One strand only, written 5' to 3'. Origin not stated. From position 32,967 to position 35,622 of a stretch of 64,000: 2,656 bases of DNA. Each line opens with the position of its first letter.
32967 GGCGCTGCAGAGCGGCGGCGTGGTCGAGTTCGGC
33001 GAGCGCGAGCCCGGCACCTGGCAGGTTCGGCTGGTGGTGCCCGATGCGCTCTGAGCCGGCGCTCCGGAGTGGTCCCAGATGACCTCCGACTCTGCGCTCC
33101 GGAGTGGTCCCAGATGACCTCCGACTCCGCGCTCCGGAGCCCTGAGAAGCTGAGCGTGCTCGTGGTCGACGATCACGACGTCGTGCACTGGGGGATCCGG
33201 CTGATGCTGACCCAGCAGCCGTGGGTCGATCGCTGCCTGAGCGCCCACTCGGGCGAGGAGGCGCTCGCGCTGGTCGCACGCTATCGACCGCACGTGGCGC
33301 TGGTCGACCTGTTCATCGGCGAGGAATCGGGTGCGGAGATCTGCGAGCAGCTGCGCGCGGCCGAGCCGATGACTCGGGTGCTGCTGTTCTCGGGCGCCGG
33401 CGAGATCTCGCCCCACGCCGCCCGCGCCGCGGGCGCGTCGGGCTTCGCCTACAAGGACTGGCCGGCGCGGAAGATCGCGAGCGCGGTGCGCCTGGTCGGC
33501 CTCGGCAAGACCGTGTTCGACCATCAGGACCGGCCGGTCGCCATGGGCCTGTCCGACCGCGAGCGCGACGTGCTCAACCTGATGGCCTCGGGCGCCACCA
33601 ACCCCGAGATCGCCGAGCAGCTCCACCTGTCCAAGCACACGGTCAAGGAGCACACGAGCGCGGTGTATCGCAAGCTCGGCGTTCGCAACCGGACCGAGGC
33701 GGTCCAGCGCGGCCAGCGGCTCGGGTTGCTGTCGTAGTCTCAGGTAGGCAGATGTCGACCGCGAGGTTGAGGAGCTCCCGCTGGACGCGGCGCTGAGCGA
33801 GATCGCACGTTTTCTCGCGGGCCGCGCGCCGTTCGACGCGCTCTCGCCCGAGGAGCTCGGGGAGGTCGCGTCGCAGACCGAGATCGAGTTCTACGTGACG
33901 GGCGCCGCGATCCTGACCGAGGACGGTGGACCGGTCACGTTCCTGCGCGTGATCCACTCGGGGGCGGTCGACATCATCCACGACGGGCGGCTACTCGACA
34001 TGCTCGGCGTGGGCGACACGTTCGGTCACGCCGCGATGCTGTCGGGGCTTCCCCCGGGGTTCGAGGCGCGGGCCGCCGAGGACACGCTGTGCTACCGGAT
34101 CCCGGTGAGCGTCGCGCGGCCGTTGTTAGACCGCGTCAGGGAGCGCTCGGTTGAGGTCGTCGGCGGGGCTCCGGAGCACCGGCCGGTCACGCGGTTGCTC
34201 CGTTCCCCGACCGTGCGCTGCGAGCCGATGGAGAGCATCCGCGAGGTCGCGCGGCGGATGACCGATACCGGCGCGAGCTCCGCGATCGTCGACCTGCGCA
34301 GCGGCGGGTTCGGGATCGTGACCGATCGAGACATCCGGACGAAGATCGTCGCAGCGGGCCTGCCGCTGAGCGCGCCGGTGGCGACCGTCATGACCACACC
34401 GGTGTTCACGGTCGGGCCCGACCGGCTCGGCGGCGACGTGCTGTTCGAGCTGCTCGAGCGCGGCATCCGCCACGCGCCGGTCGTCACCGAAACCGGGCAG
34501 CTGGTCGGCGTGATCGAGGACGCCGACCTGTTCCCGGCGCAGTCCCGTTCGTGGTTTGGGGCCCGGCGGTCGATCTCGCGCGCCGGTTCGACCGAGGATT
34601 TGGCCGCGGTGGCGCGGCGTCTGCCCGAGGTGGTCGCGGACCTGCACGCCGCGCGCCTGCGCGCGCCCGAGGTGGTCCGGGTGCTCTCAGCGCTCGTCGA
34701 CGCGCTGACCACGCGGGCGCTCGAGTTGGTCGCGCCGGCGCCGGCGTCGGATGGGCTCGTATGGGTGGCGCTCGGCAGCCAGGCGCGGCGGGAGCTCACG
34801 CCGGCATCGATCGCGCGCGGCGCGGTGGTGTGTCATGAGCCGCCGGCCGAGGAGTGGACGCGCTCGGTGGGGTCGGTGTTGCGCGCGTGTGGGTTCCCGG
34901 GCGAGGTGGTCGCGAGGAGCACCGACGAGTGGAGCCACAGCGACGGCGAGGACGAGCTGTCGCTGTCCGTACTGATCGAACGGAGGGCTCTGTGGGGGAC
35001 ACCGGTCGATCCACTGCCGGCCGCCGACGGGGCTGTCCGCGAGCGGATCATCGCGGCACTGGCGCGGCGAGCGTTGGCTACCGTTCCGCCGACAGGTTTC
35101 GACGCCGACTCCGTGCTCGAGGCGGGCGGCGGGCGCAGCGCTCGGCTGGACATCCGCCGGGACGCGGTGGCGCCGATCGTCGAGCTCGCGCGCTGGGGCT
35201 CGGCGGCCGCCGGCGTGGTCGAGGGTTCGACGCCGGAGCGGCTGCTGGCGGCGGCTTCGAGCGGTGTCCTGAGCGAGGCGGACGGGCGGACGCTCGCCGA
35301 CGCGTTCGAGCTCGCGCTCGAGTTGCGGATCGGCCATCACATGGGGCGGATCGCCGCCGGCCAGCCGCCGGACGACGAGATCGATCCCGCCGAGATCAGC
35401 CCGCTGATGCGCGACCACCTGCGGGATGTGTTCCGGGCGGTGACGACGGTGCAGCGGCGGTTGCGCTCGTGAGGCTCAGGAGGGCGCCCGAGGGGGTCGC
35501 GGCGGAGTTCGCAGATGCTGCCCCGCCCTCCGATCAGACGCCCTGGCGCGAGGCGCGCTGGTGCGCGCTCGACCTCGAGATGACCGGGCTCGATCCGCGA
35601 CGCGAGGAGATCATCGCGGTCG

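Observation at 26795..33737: ACP-less FabH-FabF-carboxyltransferase-acyl reductase operon followed by a soluble two-component system: candidate lipid-signal circuit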

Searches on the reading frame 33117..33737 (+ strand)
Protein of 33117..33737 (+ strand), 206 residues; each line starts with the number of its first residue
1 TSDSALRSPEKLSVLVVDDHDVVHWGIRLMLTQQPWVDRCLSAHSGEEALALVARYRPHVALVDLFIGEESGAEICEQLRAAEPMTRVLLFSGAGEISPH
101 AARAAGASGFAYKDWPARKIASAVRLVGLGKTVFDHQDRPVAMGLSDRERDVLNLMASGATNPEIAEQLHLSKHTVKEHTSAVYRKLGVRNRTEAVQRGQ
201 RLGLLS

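Call 4: search_protein_families(library=pfam, proteins=[window:33117-33737:+])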
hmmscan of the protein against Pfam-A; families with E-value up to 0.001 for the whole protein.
window:33117-33737:+ (206 aa): 4 families
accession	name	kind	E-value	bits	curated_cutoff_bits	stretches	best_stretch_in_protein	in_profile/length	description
PF00196.25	GerE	-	4.5e-20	71.5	23.5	1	144-197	2-55/57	Bacterial regulatory proteins, luxR family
PF00072.30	Response_reg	-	1.5e-15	57.8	30.2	1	14-124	1-110/111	Response regulator receiver domain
PF08281.18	Sigma70_r4_2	-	4.4e-06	26.7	25.7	1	145-186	11-53/54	Sigma-70, region 4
PF13384.12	HTH_23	-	0.00074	19.7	24.6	0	152-177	10-35/50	Homeodomain-like domain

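Call 6: search_protein_families(library=ncbifam, proteins=[window:33117-33737:+])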
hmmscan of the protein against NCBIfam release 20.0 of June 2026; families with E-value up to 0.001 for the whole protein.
window:33117-33737:+ (206 aa): 60 families (the best 25 are shown)
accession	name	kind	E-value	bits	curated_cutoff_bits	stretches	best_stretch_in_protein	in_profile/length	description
NF047785.1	respo_reg_MadR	equivalog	3.6e-31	108.1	300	1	13-205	2-209/209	MadR family response regulator transcription factor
NF052445.1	RespRegMctR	equivalog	6.5e-28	97.6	300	1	12-194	2-194/205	two-component system response regulator MctR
NF011896.0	PRK15369.1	equivalog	8.8e-25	87.6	242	1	12-204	4-209/211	two component system response regulator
NF007935.0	PRK10651.1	equivalog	2.8e-24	85.5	250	2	9-137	4-133/216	two-component system response regulator NarL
NF007708.0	PRK10403.1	equivalog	9.8e-22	77.4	343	1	12-195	7-204/215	nitrate/nitrite response regulator protein NarP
NF007403.0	PRK09935.1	equivalog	7.9e-18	64.8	271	1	13-197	5-202/210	fimbria biosynthesis transcriptional regulator FimZ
NF007018.1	PRK09483.1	equivalog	1.7e-17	63.8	280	1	12-204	2-208/217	UvrY/SirA/GacA family response regulator transcription factor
NF007685.0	PRK10360.1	equivalog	9.1e-15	55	258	1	13-198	3-191/196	response regulator transcription factor UhpA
NF007505.1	PRK10100.1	equivalog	2.6e-14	53.4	250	1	141-197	141-197/204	biofilm master transcriptional regulator CsgD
TIGR03020.2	EpsA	equivalog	1.5e-13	50.9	170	1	135-198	176-244/247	XrtB/PEP-CTERM-associated transcriptional regulator EpsA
NF041830.1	RR_TF_ErdR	exception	2.4e-13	50.3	390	1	14-202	4-208/213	response regulator transcription factor ErdR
NF052366.1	photon_PedR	equivalog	1.2e-12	47.8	120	1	145-197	3-55/74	photosynthetic electron transport-dependent transcriptional regulator PedR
NF040749.1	tetrathio_RR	equivalog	1.8e-12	47.4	290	1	16-198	4-187/191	tetrathionate respiration response regulator TtrR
NF003420.0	PRK04841.1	equivalog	5.3e-12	44.6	537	1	144-202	838-896/903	HTH-type transcriptional regulator MalT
NF007419.0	PRK09958.1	equivalog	1e-11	44.8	251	1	14-194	3-193/204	acid-sensing system DNA-binding response regulator EvgA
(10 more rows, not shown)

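Call 16: search_solved_structures(query=window:33117-33737:+, max_evalue=0.00001)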
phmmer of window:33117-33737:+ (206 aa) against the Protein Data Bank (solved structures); distinct sequences matched with E-value up to 0.00001: 48.
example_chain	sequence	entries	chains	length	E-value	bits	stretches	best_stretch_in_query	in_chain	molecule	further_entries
3c3w_A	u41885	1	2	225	1e-26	97.1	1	13-196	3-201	TWO COMPONENT TRANSCRIPTIONAL REGULATORY PROTEIN DEVR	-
7ve6_A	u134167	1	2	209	1.7e-22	83.4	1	12-197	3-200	Response regulator protein VraR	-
4gvp_A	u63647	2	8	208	1.8e-22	83.3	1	12-197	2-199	Response regulator protein vraR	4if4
4ldz_A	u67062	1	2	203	2.8e-20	76.2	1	11-203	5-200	Transcriptional regulatory protein DesR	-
5hev_A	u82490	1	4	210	3.1e-20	76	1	12-203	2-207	Response regulator protein VraR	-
1a04_A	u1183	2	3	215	2.5e-18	69.8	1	10-196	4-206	NITRATE/NITRITE RESPONSE REGULATOR PROTEIN NARL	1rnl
4hye_A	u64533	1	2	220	2.1e-17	66.7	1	7-202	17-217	Response regulator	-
4zmr_A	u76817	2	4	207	3.8e-17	65.9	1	12-202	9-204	Response regulator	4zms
4yn8_A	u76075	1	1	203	4.9e-12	49.3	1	12-200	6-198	Response regulator ChrA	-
3eul_A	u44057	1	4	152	2.6e-11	46.9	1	8-132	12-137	POSSIBLE NITRATE/NITRITE RESPONSE TRANSCRIPTIONAL REGULATORY PROTEIN NARL (DNA-binding res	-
1zlj_A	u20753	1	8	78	2.5e-09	40.4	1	136-196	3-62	Dormancy Survival Regulator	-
1zlk_A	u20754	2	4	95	3.3e-09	40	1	136-196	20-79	Dormancy Survival Regulator | TWO COMPONENT TRANSCRIPTIONAL REGULATORY PROTEIN DEVR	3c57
3qp6_A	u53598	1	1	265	3.6e-09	39.9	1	140-204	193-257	CviR transcriptional regulator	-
3qp5_A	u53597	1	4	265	7.3e-09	38.9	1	140-203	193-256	CviR transcriptional regulator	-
4wt0_B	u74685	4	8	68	1.5e-08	37.9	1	144-198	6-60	Response regulator receiver domain protein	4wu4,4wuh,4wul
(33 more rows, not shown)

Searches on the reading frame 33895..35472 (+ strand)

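Call 4: search_protein_families(library=pfam, proteins=[window:33895-35472:+])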
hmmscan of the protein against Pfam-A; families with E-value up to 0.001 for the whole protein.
window:33895-35472:+ (525 aa): 4 families
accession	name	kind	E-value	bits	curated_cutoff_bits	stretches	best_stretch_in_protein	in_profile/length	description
PF10335.14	DUF294_C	-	5.4e-31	107.8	22.5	1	384-524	2-142/145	Putative nucleotidyltransferase substrate binding domain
PF00571.33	CBS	-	1.5e-15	57.6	24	1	162-213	1-52/57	CBS domain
PF03445.19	DUF294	-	9.9e-11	42.1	21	1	242-336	2-108/138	Putative nucleotidyltransferase DUF294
PF00027.35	cNMP_binding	-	4.3e-08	33.4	27.5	1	6-79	9-87/89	Cyclic nucleotide-binding domain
